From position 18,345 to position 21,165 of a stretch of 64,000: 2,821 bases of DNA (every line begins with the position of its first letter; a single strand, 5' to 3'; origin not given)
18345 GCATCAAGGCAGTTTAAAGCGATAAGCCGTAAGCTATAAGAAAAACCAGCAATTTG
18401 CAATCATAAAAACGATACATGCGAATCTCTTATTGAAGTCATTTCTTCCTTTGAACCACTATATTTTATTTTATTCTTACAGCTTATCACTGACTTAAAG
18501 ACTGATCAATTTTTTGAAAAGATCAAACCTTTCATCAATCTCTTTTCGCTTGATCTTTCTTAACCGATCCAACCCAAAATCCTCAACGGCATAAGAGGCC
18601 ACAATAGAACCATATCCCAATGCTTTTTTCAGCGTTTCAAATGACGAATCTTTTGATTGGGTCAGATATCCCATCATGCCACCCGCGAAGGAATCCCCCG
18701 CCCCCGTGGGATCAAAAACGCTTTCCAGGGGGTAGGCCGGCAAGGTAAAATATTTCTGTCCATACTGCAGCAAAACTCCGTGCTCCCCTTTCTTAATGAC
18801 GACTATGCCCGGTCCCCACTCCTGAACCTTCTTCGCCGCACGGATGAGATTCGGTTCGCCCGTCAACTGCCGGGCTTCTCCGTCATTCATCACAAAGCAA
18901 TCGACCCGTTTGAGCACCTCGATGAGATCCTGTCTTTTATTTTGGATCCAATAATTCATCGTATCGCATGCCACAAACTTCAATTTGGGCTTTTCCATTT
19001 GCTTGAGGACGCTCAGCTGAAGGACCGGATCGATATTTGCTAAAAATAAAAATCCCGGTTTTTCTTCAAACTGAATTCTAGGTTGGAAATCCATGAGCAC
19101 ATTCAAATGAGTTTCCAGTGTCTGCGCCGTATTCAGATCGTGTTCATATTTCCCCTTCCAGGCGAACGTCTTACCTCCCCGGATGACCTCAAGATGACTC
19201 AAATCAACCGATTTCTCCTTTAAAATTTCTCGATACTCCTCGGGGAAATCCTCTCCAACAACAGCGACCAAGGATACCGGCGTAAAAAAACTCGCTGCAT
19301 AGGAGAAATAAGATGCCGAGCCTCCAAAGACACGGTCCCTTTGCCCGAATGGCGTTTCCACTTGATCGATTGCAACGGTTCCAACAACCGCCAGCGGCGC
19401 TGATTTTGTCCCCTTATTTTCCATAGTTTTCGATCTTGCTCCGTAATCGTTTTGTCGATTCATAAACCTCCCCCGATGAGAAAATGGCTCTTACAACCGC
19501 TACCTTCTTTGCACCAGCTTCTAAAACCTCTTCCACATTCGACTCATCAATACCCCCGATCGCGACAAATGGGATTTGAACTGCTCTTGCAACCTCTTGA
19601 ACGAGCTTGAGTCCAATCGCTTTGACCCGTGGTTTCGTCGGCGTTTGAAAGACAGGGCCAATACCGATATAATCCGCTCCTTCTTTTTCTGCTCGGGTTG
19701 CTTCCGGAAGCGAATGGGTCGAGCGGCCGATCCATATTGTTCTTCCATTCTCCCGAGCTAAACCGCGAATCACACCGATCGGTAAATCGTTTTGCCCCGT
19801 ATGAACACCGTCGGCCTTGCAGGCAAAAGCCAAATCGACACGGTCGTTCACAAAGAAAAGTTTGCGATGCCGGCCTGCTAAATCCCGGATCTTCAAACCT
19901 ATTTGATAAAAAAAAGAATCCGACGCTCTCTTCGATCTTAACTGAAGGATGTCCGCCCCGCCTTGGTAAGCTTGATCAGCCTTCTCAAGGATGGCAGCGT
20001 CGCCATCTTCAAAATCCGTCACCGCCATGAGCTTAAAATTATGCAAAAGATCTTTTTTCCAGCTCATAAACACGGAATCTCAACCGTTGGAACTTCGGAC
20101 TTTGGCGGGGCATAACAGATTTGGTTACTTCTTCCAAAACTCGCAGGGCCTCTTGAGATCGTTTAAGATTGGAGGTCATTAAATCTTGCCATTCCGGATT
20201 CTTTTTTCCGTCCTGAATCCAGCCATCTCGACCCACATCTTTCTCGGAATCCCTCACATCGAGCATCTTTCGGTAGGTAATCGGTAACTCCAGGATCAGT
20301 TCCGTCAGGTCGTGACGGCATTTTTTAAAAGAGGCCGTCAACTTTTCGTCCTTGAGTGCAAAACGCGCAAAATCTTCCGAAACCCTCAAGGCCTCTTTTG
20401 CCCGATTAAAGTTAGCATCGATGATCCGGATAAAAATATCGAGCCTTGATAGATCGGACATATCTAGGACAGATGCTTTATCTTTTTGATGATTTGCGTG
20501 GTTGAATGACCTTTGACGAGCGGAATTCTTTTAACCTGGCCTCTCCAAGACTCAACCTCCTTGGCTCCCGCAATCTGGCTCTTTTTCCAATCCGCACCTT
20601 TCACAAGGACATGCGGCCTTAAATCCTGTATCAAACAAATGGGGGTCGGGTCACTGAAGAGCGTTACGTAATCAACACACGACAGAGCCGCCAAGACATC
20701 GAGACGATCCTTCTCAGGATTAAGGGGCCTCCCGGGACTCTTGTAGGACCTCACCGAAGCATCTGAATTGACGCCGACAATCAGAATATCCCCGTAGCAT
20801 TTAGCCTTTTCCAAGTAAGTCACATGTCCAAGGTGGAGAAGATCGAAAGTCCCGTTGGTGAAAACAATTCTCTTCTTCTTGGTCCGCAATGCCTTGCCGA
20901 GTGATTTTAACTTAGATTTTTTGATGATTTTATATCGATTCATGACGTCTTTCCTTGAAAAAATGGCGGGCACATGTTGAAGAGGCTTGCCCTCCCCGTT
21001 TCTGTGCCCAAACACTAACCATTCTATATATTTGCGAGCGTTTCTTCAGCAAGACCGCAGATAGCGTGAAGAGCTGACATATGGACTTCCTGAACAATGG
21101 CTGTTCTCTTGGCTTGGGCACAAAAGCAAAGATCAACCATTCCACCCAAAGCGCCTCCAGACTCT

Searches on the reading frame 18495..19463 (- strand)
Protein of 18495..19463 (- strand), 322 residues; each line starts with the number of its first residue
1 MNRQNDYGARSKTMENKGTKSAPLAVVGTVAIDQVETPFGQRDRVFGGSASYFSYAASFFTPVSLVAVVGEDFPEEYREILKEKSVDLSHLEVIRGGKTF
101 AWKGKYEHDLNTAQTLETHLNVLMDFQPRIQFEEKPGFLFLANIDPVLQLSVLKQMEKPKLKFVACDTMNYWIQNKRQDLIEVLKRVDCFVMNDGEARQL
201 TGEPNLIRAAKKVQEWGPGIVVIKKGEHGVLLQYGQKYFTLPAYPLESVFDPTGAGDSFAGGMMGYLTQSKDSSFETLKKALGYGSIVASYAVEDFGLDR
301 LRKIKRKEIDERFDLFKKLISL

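Call 30: search_protein_families(library=pfam, proteins=[window:18495-19463:-], max_evalue=0.001)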
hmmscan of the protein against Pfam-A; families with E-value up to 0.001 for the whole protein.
window:18495-19463:- (322 aa): 1 family
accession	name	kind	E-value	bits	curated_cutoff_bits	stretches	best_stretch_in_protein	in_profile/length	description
PF00294.29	PfkB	-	2.2e-23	83.5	25.8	1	44-298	33-295/302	pfkB family carbohydrate kinase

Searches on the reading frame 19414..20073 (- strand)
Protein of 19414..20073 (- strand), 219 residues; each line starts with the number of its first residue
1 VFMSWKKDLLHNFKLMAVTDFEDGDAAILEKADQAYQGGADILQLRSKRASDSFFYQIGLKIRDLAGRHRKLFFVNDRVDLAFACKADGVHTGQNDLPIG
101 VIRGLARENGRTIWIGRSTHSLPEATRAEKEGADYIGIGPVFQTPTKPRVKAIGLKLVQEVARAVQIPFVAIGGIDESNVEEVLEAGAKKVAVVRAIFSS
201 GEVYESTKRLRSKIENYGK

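Call 30: search_protein_families(library=pfam, proteins=[window:19414-20073:-], max_evalue=0.001)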
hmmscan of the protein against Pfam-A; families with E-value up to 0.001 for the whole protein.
window:19414-20073:- (219 aa): 3 families
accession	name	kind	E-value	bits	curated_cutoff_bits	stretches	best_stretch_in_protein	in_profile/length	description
PF02581.23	TMP-TENI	-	3.5e-57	193.1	27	1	15-197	1-180/180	Thiamine monophosphate synthase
PF03060.21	NMO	-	5e-05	23.3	28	1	121-197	145-225/331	Nitronate monooxygenase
PF00977.27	His_biosynth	-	0.00063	19.7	23.6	0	153-201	60-109/228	Histidine biosynthesis protein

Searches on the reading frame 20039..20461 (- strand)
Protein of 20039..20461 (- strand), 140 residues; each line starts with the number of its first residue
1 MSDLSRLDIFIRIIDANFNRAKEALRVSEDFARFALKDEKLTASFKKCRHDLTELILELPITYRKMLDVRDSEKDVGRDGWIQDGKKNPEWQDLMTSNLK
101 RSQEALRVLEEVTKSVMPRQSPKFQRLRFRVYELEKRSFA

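Call 30: search_protein_families(library=pfam, proteins=[window:20039-20461:-], max_evalue=0.001)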
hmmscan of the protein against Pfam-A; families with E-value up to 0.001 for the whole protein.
window:20039-20461:- (140 aa): 1 family
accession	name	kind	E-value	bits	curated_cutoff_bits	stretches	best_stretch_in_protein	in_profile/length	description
PF17792.6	ThiD2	-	5.7e-37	127.3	23.5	1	12-136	1-123/124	ThiD2 family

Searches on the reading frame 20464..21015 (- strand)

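Call 30: search_protein_families(library=pfam, proteins=[window:20464-21015:-], max_evalue=0.001)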
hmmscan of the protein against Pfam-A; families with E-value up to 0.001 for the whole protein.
window:20464-21015:- (183 aa): 1 family
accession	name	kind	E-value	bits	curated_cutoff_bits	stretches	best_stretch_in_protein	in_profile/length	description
PF01467.32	CTP_transf_like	-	2.4e-19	70.3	21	1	52-163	1-107/133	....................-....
